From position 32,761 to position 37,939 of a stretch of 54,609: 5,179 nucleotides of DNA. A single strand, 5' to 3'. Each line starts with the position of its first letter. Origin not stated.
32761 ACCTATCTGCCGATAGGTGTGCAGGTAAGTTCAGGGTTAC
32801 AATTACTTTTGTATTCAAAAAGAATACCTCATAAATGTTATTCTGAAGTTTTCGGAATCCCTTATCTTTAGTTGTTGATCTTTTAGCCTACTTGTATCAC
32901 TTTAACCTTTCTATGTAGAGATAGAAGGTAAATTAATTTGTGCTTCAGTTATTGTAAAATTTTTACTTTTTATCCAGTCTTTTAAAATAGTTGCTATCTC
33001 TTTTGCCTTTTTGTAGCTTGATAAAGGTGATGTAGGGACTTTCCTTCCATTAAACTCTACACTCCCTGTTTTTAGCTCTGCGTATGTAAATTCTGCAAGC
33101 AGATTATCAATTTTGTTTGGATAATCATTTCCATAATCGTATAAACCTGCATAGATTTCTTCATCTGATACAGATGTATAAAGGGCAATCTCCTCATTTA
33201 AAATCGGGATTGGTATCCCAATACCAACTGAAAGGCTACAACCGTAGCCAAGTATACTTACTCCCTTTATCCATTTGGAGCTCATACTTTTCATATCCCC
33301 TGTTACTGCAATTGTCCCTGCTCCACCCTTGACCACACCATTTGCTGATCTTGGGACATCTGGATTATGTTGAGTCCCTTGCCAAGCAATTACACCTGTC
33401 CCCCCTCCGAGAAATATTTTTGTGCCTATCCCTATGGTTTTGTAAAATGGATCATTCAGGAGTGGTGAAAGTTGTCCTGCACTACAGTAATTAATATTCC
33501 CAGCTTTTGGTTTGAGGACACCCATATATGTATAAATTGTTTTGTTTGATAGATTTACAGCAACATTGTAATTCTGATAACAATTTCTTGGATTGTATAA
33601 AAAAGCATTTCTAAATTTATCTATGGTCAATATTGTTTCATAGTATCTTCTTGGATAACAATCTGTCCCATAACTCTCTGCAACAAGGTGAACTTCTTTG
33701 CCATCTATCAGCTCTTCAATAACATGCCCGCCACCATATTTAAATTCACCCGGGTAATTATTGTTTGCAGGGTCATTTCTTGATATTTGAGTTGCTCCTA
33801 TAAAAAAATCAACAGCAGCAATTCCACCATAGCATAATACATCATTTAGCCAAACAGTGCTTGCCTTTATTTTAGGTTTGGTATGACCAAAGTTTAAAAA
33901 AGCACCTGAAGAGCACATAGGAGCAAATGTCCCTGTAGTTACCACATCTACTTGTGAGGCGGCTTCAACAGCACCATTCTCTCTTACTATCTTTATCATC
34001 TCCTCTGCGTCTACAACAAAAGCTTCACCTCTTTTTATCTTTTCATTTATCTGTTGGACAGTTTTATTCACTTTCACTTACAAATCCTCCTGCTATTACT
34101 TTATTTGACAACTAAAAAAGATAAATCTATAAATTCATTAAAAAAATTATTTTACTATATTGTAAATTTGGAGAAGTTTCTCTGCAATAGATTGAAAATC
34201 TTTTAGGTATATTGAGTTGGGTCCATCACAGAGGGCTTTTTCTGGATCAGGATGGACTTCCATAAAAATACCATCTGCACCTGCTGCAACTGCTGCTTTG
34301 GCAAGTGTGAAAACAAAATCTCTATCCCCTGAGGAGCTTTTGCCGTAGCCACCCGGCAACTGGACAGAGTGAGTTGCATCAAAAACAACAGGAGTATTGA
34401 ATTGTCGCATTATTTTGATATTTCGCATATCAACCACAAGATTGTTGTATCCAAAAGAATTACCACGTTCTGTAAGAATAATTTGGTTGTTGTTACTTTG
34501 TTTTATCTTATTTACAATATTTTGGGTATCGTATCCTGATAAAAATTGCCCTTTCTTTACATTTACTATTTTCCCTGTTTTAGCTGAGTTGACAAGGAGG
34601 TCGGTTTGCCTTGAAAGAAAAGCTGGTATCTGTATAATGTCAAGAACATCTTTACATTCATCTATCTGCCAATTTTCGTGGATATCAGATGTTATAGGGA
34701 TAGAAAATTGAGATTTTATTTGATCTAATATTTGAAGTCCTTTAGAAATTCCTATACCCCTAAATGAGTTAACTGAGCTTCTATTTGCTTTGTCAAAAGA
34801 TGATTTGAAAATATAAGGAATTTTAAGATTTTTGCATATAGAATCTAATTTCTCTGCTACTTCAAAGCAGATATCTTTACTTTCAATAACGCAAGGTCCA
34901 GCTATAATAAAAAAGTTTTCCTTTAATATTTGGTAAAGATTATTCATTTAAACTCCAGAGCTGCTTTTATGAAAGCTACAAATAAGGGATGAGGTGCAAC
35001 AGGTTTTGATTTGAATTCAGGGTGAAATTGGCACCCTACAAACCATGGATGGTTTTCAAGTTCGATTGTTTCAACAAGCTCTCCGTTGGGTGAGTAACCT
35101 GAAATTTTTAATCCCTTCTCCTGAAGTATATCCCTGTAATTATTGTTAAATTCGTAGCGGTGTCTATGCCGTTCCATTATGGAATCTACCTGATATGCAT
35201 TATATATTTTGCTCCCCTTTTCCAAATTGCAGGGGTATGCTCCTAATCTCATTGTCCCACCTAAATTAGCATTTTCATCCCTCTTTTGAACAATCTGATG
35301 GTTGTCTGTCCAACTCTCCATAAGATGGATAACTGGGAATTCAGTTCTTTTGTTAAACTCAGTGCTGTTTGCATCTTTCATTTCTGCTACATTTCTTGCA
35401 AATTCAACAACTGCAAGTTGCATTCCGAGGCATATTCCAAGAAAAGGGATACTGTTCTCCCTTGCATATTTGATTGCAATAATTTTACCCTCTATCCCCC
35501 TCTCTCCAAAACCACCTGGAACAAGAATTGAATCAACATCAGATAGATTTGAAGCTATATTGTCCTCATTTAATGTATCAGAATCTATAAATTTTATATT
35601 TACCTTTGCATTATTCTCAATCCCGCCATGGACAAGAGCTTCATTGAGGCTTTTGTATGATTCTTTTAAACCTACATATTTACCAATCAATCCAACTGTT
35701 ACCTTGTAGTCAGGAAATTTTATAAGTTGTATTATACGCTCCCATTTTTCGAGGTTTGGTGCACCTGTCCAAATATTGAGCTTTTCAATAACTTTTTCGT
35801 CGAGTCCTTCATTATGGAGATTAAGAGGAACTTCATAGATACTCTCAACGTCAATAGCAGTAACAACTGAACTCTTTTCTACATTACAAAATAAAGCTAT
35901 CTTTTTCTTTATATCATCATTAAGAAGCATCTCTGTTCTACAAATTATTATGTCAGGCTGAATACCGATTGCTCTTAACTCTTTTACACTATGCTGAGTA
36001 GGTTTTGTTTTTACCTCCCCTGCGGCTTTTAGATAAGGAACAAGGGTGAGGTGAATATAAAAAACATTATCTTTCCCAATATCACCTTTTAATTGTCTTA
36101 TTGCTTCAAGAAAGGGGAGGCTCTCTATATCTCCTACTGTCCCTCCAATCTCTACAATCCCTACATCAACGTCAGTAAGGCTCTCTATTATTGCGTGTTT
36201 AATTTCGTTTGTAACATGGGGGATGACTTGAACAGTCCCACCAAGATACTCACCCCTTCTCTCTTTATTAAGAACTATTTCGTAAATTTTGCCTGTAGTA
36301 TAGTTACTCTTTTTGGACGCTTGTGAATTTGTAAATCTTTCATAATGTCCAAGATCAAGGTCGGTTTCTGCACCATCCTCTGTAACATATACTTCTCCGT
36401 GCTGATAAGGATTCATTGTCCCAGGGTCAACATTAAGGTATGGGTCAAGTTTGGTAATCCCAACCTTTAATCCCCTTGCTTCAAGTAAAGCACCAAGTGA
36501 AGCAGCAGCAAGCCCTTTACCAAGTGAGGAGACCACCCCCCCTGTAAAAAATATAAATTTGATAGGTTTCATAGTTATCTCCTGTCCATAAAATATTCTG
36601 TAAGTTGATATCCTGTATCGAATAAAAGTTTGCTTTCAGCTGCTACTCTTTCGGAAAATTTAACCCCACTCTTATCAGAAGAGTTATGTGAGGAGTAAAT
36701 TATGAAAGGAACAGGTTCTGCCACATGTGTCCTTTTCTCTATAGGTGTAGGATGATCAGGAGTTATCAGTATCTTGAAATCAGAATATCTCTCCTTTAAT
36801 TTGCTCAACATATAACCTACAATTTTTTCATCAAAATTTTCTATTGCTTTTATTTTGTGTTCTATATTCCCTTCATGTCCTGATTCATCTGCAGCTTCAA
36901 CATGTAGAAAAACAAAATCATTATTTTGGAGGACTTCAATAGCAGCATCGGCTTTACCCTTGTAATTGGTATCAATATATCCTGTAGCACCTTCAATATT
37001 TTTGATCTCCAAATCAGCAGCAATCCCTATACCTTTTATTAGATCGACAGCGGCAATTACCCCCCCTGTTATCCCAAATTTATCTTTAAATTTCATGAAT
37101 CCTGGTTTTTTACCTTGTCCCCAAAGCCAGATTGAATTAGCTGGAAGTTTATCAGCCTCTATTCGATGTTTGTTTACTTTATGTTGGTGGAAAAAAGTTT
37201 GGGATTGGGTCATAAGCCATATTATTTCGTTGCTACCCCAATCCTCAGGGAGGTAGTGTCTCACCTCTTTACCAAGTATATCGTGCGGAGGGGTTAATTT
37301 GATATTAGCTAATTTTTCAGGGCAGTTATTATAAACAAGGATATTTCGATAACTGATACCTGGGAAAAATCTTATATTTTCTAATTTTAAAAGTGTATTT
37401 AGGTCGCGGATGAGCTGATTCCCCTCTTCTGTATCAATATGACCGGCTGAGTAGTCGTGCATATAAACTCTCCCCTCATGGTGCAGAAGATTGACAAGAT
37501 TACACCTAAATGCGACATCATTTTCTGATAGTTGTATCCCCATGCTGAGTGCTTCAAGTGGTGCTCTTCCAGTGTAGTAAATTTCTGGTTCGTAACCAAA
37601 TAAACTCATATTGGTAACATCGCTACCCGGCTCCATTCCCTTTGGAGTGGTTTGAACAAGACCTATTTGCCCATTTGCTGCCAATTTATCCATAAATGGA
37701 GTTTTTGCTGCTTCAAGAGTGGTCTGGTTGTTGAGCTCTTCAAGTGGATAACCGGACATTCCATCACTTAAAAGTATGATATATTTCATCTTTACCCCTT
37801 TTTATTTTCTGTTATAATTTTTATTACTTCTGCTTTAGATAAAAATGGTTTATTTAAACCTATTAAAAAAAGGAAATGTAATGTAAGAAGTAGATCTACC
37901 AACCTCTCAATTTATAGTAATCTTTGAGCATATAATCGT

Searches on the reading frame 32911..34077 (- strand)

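Call 75: search_protein_families(library=pfam, proteins=[window:32911-34077:-], max_evalue=0.00001)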
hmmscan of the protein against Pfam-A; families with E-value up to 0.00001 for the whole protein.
window:32911-34077:- (388 aa): 1 family
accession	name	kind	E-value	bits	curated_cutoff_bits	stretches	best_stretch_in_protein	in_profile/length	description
PF01837.22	HcyBio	-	3e-152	507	26.2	1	19-376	1-349/349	Homocysteine biosynthesis enzyme, sulfur-incorporation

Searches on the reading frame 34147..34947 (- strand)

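Call 76: search_protein_families(library=pfam, proteins=[window:34147-34947:-], max_evalue=0.00001)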
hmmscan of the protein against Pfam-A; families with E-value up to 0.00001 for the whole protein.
window:34147-34947:- (266 aa): 1 family
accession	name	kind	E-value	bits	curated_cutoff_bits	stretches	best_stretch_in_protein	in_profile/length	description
PF00793.26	DAHP_synth_1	-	3.1e-70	236.6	25.5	1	11-261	17-264/270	DAHP synthetase I family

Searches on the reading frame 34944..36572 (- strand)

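Call 76: search_protein_families(library=pfam, proteins=[window:34944-36572:-], max_evalue=0.00001)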
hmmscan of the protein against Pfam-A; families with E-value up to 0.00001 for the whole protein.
window:34944-36572:- (542 aa): 3 families
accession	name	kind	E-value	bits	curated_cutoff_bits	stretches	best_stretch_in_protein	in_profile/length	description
PF06418.20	CTP_synth_N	-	2.5e-126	420.9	26.1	1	5-267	1-265/265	CTP synthase N-terminus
PF00117.34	GATase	-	5.9e-42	143.9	22.8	1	304-536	4-189/190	Glutamine amidotransferase class-I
PF07722.19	Peptidase_C26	-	2.7e-09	37.6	20.5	1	365-519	96-219/219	Peptidase C26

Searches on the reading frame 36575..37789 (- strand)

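Call 76: search_protein_families(library=pfam, proteins=[window:36575-37789:-], max_evalue=0.00001)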
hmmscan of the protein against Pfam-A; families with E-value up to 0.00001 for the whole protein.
window:36575-37789:- (404 aa): 2 families
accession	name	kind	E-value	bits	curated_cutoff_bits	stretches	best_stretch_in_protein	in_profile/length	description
PF10143.14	PhosphMutase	-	1.1e-53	182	21.5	1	37-206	1-170/170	2,3-bisphosphoglycerate-independent phosphoglycerate mutase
PF01676.23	Metalloenzyme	-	1.7e-44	152.6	24.3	1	1-371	1-227/252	Metalloenzyme superfamily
